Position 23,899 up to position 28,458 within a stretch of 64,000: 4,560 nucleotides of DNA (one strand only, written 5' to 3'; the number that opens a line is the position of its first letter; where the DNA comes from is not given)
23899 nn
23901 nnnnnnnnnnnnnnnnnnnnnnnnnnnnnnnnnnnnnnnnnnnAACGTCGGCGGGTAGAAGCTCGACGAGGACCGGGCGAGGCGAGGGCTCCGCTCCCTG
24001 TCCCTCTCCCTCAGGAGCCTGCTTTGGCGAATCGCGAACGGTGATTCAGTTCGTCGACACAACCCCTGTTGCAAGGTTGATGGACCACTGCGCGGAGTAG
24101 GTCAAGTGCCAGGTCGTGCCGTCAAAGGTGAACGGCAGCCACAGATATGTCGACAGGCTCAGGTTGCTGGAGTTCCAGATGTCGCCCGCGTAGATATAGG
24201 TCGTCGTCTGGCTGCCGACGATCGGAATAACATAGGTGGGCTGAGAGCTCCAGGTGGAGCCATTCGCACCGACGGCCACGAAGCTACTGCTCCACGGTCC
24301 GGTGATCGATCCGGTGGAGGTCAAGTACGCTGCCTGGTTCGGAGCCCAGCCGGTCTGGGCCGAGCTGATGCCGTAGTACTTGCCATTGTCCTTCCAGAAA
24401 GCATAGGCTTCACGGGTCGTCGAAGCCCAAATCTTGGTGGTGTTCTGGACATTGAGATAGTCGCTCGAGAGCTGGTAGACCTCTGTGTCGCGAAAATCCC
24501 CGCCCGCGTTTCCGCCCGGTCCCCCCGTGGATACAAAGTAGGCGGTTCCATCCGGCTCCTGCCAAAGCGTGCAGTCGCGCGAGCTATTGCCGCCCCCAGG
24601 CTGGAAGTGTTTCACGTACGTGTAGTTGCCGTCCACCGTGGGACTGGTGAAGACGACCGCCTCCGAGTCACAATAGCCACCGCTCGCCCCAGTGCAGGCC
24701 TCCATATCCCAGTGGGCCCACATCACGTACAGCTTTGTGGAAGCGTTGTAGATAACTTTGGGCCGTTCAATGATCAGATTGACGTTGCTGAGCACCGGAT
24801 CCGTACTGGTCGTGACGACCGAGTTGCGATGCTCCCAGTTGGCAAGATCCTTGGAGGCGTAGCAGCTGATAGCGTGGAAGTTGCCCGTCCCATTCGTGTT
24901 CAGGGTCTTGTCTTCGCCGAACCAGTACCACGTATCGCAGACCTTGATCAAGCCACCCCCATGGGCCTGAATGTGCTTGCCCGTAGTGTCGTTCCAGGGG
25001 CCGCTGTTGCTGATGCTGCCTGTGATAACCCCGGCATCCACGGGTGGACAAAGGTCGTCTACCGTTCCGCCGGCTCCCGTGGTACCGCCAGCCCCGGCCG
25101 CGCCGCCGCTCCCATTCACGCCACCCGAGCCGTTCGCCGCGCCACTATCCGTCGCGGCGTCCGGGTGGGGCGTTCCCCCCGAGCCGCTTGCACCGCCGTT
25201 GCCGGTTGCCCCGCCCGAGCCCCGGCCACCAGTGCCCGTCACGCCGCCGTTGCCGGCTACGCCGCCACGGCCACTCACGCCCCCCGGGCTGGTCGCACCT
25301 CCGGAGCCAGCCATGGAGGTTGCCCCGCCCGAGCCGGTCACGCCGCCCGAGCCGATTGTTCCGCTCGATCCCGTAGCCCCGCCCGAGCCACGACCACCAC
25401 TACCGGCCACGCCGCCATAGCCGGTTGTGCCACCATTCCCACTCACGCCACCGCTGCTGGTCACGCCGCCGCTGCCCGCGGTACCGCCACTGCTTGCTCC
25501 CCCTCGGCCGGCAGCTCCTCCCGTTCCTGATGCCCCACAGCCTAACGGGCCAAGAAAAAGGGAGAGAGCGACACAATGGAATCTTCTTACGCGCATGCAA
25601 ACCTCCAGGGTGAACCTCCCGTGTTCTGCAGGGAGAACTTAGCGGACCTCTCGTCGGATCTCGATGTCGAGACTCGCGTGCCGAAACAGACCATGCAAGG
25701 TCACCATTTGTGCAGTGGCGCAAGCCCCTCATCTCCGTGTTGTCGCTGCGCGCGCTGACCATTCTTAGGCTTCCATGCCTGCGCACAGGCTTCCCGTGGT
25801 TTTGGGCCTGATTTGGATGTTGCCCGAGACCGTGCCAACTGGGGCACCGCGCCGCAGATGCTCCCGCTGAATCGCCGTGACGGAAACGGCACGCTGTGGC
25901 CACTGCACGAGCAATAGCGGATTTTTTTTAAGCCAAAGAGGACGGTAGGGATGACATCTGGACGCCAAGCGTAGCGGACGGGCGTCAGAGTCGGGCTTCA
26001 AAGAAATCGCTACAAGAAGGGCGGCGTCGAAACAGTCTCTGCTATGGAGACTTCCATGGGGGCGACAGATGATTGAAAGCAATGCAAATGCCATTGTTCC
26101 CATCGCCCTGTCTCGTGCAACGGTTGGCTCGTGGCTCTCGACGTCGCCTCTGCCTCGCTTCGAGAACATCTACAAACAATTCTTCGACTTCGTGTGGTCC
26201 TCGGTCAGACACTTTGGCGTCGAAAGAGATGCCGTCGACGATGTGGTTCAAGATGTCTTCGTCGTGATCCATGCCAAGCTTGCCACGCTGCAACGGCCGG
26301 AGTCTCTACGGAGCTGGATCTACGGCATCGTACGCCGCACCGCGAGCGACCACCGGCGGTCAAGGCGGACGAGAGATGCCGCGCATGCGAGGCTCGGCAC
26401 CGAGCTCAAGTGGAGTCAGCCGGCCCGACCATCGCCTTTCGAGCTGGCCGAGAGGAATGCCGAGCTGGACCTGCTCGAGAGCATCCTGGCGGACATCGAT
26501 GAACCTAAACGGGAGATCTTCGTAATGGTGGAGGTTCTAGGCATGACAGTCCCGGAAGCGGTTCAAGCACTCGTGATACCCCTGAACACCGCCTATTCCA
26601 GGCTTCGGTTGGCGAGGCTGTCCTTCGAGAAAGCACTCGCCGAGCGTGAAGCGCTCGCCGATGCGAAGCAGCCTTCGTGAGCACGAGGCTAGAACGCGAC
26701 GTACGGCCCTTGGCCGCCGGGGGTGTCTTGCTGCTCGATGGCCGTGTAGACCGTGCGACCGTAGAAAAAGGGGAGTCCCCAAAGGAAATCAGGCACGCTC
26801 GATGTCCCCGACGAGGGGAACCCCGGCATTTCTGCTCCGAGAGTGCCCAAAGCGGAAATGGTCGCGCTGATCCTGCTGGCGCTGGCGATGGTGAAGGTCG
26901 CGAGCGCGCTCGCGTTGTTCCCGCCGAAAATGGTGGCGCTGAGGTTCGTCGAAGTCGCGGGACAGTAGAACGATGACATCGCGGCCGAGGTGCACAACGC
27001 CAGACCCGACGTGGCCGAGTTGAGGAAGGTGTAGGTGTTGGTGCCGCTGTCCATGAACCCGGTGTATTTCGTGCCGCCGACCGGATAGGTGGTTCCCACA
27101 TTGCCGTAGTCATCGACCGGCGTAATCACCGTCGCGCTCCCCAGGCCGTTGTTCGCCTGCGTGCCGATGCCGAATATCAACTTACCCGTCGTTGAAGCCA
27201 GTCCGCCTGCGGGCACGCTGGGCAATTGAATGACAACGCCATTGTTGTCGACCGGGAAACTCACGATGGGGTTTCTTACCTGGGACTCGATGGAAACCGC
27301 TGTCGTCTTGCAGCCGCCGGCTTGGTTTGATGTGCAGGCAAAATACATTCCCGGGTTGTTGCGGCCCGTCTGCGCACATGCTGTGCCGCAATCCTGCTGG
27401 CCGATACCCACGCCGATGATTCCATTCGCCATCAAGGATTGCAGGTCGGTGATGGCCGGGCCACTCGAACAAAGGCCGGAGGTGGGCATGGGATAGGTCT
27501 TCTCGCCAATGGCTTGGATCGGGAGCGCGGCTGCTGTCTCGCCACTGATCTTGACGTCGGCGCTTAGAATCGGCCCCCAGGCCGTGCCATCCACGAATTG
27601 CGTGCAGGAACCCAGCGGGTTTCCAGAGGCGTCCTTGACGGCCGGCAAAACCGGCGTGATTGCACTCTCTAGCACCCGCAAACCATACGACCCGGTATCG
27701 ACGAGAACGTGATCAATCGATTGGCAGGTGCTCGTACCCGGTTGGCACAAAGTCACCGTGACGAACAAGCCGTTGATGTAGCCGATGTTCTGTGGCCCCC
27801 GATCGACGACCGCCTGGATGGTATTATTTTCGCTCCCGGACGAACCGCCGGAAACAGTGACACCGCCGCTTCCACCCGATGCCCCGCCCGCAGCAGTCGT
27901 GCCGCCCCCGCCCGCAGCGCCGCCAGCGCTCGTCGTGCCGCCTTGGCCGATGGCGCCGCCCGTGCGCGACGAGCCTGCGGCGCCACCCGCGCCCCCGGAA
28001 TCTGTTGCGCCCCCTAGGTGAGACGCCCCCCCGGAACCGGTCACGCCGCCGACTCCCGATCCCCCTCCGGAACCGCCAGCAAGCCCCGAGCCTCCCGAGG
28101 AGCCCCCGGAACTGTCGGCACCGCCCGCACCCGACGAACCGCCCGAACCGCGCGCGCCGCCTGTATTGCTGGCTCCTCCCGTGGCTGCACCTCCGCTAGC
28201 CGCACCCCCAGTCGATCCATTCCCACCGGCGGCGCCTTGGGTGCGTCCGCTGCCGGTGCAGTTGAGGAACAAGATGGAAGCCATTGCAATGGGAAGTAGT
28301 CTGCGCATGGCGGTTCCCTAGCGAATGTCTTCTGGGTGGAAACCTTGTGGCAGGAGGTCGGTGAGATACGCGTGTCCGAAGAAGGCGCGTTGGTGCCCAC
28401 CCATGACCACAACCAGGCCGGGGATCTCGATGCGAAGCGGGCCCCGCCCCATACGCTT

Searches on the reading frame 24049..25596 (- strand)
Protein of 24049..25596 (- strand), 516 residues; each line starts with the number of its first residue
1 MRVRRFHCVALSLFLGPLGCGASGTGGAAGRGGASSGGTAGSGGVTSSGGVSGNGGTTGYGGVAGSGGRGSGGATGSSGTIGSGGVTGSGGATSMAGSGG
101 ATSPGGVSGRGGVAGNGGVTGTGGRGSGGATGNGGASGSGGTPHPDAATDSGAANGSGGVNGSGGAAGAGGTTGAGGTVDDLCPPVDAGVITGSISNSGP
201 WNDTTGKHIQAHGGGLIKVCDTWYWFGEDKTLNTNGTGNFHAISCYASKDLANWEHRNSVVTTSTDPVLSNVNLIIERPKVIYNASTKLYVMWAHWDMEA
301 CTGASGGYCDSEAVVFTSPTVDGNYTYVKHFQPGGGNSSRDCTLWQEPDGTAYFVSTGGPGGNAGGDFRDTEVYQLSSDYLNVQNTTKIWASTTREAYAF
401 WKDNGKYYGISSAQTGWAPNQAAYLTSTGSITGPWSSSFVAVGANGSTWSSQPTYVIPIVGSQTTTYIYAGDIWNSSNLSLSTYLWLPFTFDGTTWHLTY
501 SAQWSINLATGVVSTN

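Call 73: search_protein_families(library=pfam, proteins=[window:24049-25596:-], max_evalue=0.01)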
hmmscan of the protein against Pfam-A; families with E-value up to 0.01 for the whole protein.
window:24049-25596:- (516 aa): 1 family
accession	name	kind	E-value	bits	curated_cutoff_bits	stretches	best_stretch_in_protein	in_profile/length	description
PF04616.20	Glyco_hydro_43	-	1.4e-11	44.7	32.2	1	233-437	25-223/288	Glycosyl hydrolases family 43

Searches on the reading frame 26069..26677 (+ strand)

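Call 73: search_protein_families(library=pfam, proteins=[window:26069-26677:+], max_evalue=0.01)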
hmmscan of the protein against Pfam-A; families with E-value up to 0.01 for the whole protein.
window:26069-26677:+ (203 aa): 2 families
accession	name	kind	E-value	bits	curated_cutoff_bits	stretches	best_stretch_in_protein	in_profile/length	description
PF04542.20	Sigma70_r2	-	1.3e-09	38.1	24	1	35-100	2-69/71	Sigma-70 region 2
PF08281.18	Sigma70_r4_2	-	5.2e-06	26.4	25.7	1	135-183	3-51/54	Sigma-70, region 4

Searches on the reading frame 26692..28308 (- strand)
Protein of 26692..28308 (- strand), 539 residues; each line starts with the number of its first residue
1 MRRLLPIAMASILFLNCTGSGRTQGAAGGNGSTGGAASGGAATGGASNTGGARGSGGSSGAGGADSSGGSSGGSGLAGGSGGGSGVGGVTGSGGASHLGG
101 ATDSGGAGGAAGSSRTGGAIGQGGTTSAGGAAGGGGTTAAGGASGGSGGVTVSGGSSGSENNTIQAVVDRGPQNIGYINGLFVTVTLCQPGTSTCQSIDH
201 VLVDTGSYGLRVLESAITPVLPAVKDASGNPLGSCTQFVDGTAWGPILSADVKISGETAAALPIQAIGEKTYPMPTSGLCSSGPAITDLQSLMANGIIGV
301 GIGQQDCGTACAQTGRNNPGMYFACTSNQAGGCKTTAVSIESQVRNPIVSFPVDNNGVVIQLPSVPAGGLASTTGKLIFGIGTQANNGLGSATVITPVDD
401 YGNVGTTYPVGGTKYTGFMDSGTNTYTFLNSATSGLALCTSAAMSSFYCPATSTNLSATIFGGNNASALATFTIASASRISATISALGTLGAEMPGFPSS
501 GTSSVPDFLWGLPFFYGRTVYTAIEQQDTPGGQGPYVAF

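Call 73: search_protein_families(library=pfam, proteins=[window:26692-28308:-], max_evalue=0.01)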
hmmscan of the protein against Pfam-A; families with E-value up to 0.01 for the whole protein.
window:26692-28308:- (539 aa): 1 family
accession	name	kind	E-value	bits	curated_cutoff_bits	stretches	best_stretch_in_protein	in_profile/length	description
PF11925.13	DUF3443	-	2.3e-112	376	25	1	159-539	2-367/367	Protein of unknown function (DUF3443)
